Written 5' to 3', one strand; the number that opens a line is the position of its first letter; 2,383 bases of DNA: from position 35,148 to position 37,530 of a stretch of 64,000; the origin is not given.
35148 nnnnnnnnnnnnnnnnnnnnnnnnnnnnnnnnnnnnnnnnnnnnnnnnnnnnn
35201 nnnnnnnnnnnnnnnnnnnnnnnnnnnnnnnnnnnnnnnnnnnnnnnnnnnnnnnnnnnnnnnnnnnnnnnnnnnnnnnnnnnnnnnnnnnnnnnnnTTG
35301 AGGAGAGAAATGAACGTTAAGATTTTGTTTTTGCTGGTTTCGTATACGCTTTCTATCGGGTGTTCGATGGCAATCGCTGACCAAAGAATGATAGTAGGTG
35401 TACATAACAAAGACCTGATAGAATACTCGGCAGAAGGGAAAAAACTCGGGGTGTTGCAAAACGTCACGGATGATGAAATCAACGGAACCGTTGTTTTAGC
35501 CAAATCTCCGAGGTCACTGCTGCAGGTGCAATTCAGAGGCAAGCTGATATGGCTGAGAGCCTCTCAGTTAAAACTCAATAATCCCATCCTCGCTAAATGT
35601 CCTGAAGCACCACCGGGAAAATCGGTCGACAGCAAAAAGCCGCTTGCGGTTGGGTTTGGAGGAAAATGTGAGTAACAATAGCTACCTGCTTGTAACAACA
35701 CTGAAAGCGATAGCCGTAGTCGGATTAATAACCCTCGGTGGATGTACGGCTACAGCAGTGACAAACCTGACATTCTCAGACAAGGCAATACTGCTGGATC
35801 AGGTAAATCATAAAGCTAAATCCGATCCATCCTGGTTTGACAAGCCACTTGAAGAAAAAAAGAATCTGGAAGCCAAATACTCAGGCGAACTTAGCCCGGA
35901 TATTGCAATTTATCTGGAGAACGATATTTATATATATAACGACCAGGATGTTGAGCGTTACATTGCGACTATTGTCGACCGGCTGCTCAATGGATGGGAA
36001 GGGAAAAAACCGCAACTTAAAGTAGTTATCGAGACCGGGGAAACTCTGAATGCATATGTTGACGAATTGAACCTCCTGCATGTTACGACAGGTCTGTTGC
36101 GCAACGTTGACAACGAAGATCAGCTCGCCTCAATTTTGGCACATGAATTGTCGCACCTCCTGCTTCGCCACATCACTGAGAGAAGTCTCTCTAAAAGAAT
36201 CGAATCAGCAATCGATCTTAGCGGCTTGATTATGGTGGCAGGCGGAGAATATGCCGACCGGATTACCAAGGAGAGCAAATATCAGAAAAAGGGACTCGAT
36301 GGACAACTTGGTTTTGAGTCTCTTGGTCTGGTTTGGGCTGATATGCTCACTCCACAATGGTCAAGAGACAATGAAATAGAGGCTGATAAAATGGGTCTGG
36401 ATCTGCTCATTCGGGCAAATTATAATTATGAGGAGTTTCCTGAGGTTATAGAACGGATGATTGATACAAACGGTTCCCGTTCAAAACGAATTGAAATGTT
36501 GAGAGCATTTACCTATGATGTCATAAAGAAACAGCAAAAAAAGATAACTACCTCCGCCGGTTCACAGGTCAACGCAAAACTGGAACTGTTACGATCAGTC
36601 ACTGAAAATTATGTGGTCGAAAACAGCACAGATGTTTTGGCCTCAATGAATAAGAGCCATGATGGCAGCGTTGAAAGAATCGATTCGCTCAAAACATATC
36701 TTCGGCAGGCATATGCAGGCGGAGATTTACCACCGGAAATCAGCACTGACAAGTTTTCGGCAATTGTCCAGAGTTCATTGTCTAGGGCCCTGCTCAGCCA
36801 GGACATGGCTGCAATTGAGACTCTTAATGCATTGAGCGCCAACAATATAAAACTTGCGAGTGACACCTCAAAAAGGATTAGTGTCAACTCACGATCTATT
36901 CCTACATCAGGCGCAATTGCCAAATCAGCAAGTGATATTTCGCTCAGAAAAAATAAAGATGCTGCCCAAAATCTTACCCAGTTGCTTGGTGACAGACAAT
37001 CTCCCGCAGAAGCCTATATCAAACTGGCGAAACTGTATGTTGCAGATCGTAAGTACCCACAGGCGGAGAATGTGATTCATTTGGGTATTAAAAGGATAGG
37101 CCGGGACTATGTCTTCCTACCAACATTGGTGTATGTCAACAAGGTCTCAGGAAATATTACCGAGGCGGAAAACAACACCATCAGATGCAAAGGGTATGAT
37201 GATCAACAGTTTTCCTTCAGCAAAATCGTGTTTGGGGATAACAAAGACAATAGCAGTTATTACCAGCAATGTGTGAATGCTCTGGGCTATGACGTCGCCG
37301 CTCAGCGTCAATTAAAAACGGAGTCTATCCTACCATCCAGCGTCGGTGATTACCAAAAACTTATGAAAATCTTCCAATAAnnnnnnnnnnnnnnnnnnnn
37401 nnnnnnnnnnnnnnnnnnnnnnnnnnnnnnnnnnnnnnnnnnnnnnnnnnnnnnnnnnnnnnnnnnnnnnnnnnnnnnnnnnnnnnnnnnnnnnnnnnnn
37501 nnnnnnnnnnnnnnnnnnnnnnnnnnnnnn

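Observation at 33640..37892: Uncharacterised envelope signalling/processing module: output-less CHASE2, small secreted protein, M48 lipoprotein protease and a convergent secreted protein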

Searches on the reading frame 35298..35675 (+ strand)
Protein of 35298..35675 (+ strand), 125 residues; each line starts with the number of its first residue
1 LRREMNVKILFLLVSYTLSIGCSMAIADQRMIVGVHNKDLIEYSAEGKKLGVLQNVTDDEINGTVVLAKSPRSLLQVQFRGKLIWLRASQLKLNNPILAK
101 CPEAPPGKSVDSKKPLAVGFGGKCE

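Call 3: search_protein_families(library=pfam, proteins=[window:35298-35675:+], max_evalue=0.01)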
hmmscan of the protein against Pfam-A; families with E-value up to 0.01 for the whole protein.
window:35298-35675:+ (125 aa): 0 families

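Call 4: search_protein_families(library=ncbifam, proteins=[window:35298-35675:+], max_evalue=0.01)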
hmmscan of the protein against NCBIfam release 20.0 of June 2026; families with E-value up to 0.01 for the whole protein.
window:35298-35675:+ (125 aa): 0 families

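Call 48: predict_structure(alignment_id=A4)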
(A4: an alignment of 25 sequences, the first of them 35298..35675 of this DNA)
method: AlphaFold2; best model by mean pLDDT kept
length: 125 residues; sequences in the alignment: 25
mean_pLDDT: 80.9   pTM: 0.59
mean pLDDT of the five models: 80.9, 77.3, 76.6, 76.2, 74.7
residues with pLDDT >= 90: 65; 70-90: 19; 50-70: 35; < 50: 6
segments of 3 or more residues with pLDDT < 50: 119-123
pLDDT, mean of each block of 10 residues (from residue 1): 70 79 70 96 96 97 95 95 96 80 59 52 48
secondary structure, 60 per line:
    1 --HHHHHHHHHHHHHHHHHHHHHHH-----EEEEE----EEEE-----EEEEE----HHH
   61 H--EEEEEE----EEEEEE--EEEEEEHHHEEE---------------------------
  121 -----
elements in order: H3-25 E31-35 E40-43 E49-53 H58-61 E64-69 E74-79 E82-87 E91-93

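Call 50: search_protein_representatives(alignment_id=A4)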
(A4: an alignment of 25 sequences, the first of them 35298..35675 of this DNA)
Query: 25 sequences, 129 profile positions. Proteins with E-value up to 0.001 (for the whole library): 533; up to 1e-10: 138; up to 1e-30: 2. The best 150 are listed.
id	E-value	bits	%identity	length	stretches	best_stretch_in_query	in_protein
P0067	1.2e-32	128.7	-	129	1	1-128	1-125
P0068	4.7e-31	123.6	-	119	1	6-128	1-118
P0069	3.8e-29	117.4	-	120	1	10-129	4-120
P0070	1.3e-27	112.4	-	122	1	3-128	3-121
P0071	1.5e-27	112.3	-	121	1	11-129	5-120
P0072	3.1e-27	111.2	-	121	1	8-129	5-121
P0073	6.4e-27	110.2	-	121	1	7-128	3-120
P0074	7.4e-27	110.0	-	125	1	6-129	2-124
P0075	8.4e-27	109.8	-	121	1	9-128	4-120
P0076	8.7e-26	106.5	-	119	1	15-128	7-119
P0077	1.0e-24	103.1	-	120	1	10-126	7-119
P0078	1.5e-24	102.5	-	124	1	6-128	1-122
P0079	2.6e-24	101.8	-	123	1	6-127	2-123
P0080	4.4e-24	101.0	-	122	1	4-128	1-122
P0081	9.0e-24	100.0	-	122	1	3-126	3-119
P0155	7.0e-13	64.8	-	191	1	26-125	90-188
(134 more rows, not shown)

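Call 51: fold_search(model_id=the predicted structure, library=pdb)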
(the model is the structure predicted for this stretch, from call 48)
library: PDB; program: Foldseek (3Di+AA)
matches with E <= 10: 678; with E <= 0.001: 0
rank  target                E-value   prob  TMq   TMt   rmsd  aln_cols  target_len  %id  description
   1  2kt8_MODEL_1_A        2.5e-02  0.99  0.33  0.48  10.9        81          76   14  Solution NMR structure of the CPE1231(468-535) protein from Clostridium perfringens, Northeast Structural Geno (released 2010-02-02)
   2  9ovi_A                2.9e-02  0.99  0.31  0.50   4.4        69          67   20  Crystal Structure of SH3-like_bac-type domain (79-145) of Conserved domain protein GBAA_2967 from Bacillus anthracis A (released 2025-06-11)
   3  9a4o_B                3.1e-02  1.00  0.35  0.10   4.3        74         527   22  Integrative model of IF2-TAGH by crosslinking MS and deep learning (released 2024-09-18)
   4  2krs_MODEL_1_A        3.3e-02  0.99  0.34  0.51   6.0        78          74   15  Solution NMR structure of SH3 domain from CPF_0587 (fragment 415-479) from Clostridium perfringens. Northeast  (released 2010-01-26)
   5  2kyb_MODEL_1_A        8.2e-02  0.98  0.31  0.57   3.2        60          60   15  Solution structure of CpR82G from Clostridium perfringens. North East Structural Genomics Consortium Target Cp (released 2010-06-09)
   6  9a7d_A                9.8e-02  0.93  0.35  0.10   6.9        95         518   12  Integrative model of YRVJ-YACD by crosslinking MS and deep learning (released 2024-09-18)
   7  6biq_A                1.3e-01  0.97  0.33  0.17   3.5        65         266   11  Structure of NlpC2 from Trichomonas vaginalis (released 2018-11-07)
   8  7pj3                  1.4e-01  0.97  0.32  0.16   3.9        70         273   20  Crystal structure of catalytic domain in open conformation of LytB from Streptococcus pneumoniae (released 2022-09-07)
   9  4q2w                  1.5e-01  0.97  0.32  0.17   3.9        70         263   20  Crystal Structure of pneumococcal peptidoglycan hydrolase LytB (released 2014-07-16)
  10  6biq_B                1.6e-01  0.97  0.33  0.17   3.5        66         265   11  Structure of NlpC2 from Trichomonas vaginalis (released 2018-11-07)
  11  6bim                  1.6e-01  0.93  0.32  0.16   4.0        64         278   11  Structure of NlpC1 from Trichomonas vaginalis (released 2018-11-07)
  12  5jqc                  1.7e-01  0.85  0.31  0.18   4.9        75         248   20  Crystal structure putative autolysin from Listeria monocytogenes (released 2016-05-18)
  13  2ega_MODEL_1_A        2.3e-01  0.63  0.27  0.44   9.1        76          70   18  Solution structure of the first SH3 domain from human KIAA0418 protein (released 2007-08-28)
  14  7pj4                  2.5e-01  0.93  0.32  0.16   3.9        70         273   20  Crystal structure of catalytic domain in closed conformation of LytB (E585Q)from Streptococcus pneumoniae (released 2022-09-07)
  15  1j3t_MODEL_1_A        3.9e-01  0.54  0.29  0.43  10.2        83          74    6  Solution structure of the second SH3 domain of human intersectin 2 (KIAA1256) (released 2004-06-15)
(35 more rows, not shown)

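Call 53: find_homologous_proteins(query=A4, max_evalue=0.001)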
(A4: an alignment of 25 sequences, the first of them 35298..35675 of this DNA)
Query A4 (25 sequences) (125 aa, profile of the alignment): 8 proteins with E <= 0.001 among 2962 candidates.
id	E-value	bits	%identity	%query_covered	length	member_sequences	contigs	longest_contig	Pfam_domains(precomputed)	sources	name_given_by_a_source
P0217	1.1e-32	131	78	100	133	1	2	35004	-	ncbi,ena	-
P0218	1.5e-30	124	100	97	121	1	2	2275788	-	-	-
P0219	3.7e-29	119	74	97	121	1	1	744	-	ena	-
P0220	2.8e-28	116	19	96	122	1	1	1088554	-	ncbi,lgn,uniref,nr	ncbi:hypothetical protein [Cognaticolwellia mytili]|uniref:hypothetical protein n=1 Tax=Cognaticolwe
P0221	3.9e-23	100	-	-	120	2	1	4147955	-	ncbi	ncbi:hypothetical protein ACR42D_17985 [Desulfovibrio caledoniensis]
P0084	5.5e-23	99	-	-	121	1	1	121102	-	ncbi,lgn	-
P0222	3.5e-19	87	-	-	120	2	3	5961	-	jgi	jgi:hypothetical protein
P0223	3.4e-17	80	-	-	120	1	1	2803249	-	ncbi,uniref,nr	ncbi:hypothetical protein BerOc1_01554 [Pseudodesulfovibrio hydrargyri]|uniref:Uncharacterized prote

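Call 63: find_encoding_contigs(protein=P0155, flank=6000, max_places=1)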
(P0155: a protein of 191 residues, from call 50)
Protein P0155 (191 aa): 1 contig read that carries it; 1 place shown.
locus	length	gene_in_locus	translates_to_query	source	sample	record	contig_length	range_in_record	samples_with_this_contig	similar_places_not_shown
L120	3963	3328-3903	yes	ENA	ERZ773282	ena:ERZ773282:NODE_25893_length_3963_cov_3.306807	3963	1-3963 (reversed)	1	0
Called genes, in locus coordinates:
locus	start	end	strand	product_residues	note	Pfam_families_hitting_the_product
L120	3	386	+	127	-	?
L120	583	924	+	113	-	PF02452:PemK_toxin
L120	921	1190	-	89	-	-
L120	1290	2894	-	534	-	PF00078:RVT_1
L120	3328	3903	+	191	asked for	-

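Call 73: search_protein_families(library=padloc, proteins=[window:35310-35675:+], max_evalue=0.01)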
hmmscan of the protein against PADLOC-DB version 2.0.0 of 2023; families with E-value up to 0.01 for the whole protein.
window:35310-35675:+ (121 aa): 0 families

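Call 74: search_protein_families(library=pfam, alignment_id=A4, max_evalue=1)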
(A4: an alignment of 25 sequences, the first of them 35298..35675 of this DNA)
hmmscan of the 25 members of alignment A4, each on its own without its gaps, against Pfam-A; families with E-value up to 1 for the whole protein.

A. member 1, window:35298-35675:+ (125 aa): 0 families

B. families by the number of members that match (of 25 scanned): 12 families
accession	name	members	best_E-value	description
PF09465.16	LBR_tudor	1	0.0073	Lamin-B receptor of TUDOR domain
PF09813.14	Coa3_cc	1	0.032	Cytochrome c oxidase assembly factor 3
PF21360.3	PylC-like_N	1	0.06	PylC-like, N-terminal domain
PF16954.10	HRG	1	0.068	Haem-transporter, endosomal/lysosomal, haem-responsive gene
PF00761.25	Polyoma_coat2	1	0.068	Polyomavirus coat protein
PF02522.19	Antibiotic_NAT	1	0.068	Aminoglycoside 3-N-acetyltransferase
PF05845.17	PhnH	1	0.09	Bacterial phosphonate metabolism protein (PhnH)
PF24123.1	Myosin_VII_N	1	0.11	Myosin VII N-terminal beta barrel domain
PF13878.12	zf-C2H2_3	1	0.14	zinc-finger of acetyl-transferase ESCO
PF06004.18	DUF903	1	0.21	Bacterial protein of unknown function (DUF903)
PF24205.1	Antiholin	1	0.22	T4-like virus antiholin family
PF12393.13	Dr_adhesin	1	0.56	Dr family adhesin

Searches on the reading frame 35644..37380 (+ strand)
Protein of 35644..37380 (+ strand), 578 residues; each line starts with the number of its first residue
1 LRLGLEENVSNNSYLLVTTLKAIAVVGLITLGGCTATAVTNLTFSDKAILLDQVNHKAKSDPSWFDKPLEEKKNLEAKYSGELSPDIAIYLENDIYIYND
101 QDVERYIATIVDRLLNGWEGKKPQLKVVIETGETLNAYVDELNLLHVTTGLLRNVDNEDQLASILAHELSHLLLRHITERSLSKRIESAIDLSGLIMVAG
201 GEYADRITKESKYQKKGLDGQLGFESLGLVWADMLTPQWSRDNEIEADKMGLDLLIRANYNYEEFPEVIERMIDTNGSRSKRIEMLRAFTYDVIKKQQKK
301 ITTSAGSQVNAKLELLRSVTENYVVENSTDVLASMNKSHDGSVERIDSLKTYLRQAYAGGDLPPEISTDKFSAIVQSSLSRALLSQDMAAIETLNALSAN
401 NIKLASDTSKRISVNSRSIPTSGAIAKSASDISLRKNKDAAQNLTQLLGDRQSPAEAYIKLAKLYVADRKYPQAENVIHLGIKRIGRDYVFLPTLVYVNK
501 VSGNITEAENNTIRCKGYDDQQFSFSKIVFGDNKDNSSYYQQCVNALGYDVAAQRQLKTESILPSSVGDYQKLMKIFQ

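Call 3: search_protein_families(library=pfam, proteins=[window:35644-37380:+], max_evalue=0.01)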
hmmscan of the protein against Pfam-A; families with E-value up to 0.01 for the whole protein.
window:35644-37380:+ (578 aa): 2 families
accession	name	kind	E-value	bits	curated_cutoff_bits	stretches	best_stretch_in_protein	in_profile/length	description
PF01435.24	Peptidase_M48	-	1e-20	74.8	20.3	1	104-288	4-184/186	Peptidase family M48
PF14559.12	TPR_19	-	0.003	18.3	25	1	436-479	6-49/68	Tetratricopeptide repeat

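Call 4: search_protein_families(library=ncbifam, proteins=[window:35644-37380:+], max_evalue=0.01)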
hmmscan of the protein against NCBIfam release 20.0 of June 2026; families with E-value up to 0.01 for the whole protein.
window:35644-37380:+ (578 aa): 7 families
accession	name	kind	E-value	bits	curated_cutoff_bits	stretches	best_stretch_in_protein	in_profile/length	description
NF052400.1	M48_BAM_BepA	equivalog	8.8e-17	61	570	2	97-196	63-162/483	beta-barrel assembly-enhancing protease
NF052399.1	M48_lipo_LoiP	exception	3.7e-05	23.3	365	1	104-279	68-222/247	metalloprotease LoiP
NF002669.0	PRK02391.1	equivalog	0.00012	21.3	341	1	109-250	81-221/298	zinc metalloprotease HtpX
NF002839.0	PRK03072.1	equivalog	0.00016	20.8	412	1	122-254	87-218/291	zinc metalloprotease HtpX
NF002363.0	PRK01345.1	equivalog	0.00028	20.1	422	1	145-253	109-211/318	zinc metalloprotease HtpX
NF002826.0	PRK03001.1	equivalog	0.00037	19.8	369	1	131-203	92-168/285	zinc metalloprotease HtpX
NF003965.0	PRK05457.1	equivalog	0.0013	18.1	245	1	101-172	73-145/285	protease HtpX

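Call 54: find_homologous_proteins(query=window:35668-37380:+, max_evalue=0.001)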
Query window:35668-37380:+ (570 aa): 30 proteins with E <= 0.001 among 8000 candidates.
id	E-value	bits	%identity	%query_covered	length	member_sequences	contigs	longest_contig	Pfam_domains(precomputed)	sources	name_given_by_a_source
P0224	0.0e+0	1242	100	100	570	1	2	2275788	PF01435.25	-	-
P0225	8.8e-264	894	71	99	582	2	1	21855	PF01435.25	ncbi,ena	-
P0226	2.1e-184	633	54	94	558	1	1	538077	PF01435.25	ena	-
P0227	2.8e-182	626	53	98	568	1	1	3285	PF01435.25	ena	-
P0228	4.2e-173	595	51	96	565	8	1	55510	PF01435.25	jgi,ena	-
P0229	2.0e-160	553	49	95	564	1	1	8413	PF01435.25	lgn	-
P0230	1.9e-157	544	46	98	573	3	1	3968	PF14559.13,PF01435.25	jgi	jgi:predicted Zn-dependent protease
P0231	8.8e-157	541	47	99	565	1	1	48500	PF01435.25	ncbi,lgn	ncbi:MAG: M48 family metalloprotease [Desulforhopalus sp.]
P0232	5.0e-156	539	47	99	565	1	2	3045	PF01435.25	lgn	-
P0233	1.4e-150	521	45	96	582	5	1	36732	PF01435.25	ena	-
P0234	8.2e-145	502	72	58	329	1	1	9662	-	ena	-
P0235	1.5e-141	491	44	98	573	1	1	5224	PF01435.25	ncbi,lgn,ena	-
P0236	1.1e-136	475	46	93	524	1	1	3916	PF01435.25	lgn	-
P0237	4.2e-132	460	42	95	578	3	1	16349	PF01435.25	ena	-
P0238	3.8e-127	444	45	93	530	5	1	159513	PF01435.25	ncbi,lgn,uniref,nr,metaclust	ncbi:Putative Zn-dependent protease, contains TPR repeats [Nitrosospira sp. Nsp18]|uniref:M48 family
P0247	8.5e-91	324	36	94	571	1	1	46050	PF01435.25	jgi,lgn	-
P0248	5.1e-88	314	34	93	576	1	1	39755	PF01435.25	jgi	-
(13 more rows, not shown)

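Call 55: find_encoding_contigs(protein=P0248, flank=6000, max_places=1)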
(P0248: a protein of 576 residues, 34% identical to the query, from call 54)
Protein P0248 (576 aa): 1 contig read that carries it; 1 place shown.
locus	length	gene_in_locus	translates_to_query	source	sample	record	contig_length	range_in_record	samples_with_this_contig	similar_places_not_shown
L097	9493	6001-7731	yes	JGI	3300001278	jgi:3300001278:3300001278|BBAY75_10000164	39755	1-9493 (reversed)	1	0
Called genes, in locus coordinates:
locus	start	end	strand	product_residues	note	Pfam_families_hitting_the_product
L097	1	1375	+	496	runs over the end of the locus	PF13231:PMT_2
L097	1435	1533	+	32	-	-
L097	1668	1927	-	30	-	-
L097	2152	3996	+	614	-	-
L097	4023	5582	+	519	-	PF05226:CHASE2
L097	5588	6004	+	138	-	-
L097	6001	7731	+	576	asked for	PF01435:Peptidase_M48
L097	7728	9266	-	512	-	PF00990:GGDEF, PF00563:EAL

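Call 56: find_encoding_contigs(protein=P0247, flank=6000, max_places=1)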
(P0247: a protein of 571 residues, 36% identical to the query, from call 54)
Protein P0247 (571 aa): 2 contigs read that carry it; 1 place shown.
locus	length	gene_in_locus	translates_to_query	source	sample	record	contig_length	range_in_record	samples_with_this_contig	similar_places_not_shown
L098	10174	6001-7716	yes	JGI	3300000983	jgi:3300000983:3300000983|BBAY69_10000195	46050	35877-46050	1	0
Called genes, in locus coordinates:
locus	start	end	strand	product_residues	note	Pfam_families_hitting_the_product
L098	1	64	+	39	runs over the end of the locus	-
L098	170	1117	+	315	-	PF00574:CLP_protease (faint), PF25145:NfeD1b_N (weak), PF01343:Peptidase_S49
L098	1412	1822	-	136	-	-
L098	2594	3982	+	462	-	-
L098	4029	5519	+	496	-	PF05226:CHASE2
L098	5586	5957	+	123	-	-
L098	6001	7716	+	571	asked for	PF01435:Peptidase_M48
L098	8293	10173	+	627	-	?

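Call 57: find_encoding_contigs(protein=P0238, flank=6000, max_places=1)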
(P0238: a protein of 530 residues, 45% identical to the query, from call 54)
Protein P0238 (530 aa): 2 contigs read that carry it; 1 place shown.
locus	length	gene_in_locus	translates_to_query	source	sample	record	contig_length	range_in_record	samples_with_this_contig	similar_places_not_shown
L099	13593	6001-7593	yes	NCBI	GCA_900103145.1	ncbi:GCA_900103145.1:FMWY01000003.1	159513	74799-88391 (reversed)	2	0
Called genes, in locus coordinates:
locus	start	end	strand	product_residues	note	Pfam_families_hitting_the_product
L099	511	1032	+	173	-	PF13610:DDE_Tnp_IS240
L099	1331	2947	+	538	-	PF02733:Dak1, PF02734:Dak2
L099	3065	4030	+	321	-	PF02899:Phage_int_SAM_1, PF13495:Phage_int_SAM_4, PF00589:Phage_integrase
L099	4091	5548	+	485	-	PF05226:CHASE2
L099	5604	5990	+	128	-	-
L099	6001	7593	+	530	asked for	PF01435:Peptidase_M48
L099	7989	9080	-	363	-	PF08240:ADH_N, PF00107:ADH_zinc_N, PF13602:ADH_zinc_N_2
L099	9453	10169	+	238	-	PF01965:DJ-1_PfpI, PF17124:ThiJ_like (faint)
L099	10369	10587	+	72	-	-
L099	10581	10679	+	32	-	-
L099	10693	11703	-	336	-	PF00389:2-Hacid_dh, PF02826:2-Hacid_dh_C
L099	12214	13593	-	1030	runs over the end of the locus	PF00873:ACR_tran, PF03176:MMPL (faint)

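Call 64: search_solved_structures(query=window:35668-37380:+, max_evalue=0.01, show_alignments=3)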
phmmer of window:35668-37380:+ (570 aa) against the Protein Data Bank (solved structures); distinct sequences matched with E-value up to 0.01: 6.
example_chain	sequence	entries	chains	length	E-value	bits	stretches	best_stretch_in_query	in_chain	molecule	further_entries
3c37_A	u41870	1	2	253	5e-13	52.2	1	72-270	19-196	Peptidase, M48 family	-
6ait_A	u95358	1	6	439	2.6e-09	39.9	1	88-278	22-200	Beta-barrel assembly-enhancing protease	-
6sar_A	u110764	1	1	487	3.3e-09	39.5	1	88-277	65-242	Beta-barrel assembly-enhancing protease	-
28jr_F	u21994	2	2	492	3.5e-09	39.5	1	88-277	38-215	Beta-barrel assembly-enhancing protease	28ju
28jq_F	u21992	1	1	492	4e-09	39.3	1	87-278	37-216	Beta-barrel assembly-enhancing protease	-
28jl_F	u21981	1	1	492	6.8e-09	38.5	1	87-278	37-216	Beta-barrel assembly-enhancing protease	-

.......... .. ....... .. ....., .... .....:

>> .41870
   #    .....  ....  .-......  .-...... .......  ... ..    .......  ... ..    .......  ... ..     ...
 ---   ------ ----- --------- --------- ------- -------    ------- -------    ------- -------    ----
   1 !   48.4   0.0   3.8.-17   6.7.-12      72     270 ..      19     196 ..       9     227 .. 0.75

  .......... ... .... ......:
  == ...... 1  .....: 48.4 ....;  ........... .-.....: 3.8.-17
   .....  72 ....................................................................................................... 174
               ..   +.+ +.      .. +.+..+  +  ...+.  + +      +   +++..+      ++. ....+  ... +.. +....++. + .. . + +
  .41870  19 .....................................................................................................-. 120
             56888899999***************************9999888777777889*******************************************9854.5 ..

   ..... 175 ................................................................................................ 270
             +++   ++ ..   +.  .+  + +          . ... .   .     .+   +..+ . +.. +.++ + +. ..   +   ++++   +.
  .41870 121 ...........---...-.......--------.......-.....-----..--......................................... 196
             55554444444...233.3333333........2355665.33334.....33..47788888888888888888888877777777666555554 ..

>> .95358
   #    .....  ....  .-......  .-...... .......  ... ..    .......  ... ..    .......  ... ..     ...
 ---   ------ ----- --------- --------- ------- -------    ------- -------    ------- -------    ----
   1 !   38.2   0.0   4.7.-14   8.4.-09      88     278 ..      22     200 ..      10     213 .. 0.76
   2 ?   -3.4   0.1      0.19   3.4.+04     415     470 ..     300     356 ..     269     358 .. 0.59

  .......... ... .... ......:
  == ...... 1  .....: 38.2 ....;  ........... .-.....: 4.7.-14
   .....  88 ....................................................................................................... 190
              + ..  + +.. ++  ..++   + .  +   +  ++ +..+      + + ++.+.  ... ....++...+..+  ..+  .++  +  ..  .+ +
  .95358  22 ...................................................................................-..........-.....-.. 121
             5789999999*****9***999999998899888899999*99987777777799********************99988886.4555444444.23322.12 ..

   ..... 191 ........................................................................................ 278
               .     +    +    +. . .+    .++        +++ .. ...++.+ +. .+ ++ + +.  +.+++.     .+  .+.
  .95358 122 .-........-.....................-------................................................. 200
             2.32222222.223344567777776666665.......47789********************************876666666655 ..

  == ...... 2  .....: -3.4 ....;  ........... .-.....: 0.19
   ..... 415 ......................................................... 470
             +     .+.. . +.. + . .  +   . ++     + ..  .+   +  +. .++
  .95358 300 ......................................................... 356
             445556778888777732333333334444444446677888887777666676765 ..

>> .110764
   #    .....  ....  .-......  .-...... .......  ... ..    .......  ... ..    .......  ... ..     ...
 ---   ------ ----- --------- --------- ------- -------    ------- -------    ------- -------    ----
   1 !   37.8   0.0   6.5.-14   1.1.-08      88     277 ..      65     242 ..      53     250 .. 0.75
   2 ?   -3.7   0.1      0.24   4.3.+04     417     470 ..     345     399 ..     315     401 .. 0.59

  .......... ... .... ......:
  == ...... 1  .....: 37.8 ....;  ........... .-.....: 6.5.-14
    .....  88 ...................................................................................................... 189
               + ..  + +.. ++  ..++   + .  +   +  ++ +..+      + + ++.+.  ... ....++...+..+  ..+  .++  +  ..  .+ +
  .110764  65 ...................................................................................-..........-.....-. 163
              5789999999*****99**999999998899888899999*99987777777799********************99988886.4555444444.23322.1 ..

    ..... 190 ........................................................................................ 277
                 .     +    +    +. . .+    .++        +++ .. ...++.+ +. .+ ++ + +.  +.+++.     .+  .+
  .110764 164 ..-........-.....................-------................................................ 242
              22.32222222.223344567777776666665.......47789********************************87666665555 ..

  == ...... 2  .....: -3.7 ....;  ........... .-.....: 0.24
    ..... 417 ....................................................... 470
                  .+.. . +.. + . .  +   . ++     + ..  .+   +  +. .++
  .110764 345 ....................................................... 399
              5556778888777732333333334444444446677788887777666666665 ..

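Call 73: search_protein_families(library=padloc, proteins=[window:35668-37380:+], max_evalue=0.01)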
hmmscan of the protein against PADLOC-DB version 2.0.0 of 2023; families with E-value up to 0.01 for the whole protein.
window:35668-37380:+ (570 aa): 0 families

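Call 85: search_protein_families(library=pfam, proteins=[L097:2152-3996:+, L098:2594-3982:+], max_evalue=1)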
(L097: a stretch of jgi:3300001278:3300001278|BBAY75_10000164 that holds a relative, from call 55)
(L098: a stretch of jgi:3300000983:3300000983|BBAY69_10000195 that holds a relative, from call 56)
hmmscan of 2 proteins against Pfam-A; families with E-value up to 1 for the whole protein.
L097:2152-3996:+ (614 aa): 1 family
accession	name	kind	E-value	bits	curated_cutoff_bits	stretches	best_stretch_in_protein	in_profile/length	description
PF09089.16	gp12-short_mid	-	0.41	11.3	25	0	209-231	23-45/81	Phage short tail fibre protein gp12, middle domain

L098:2594-3982:+ (462 aa): 2 families
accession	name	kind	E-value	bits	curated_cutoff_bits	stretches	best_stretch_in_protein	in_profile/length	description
PF09309.15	FCP1_C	-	0.042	14.2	22.7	1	26-157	123-252/261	FCP1, C-terminal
PF16965.11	CSG2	-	0.28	10.5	28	1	128-228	86-185/394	Ceramide synthase regulator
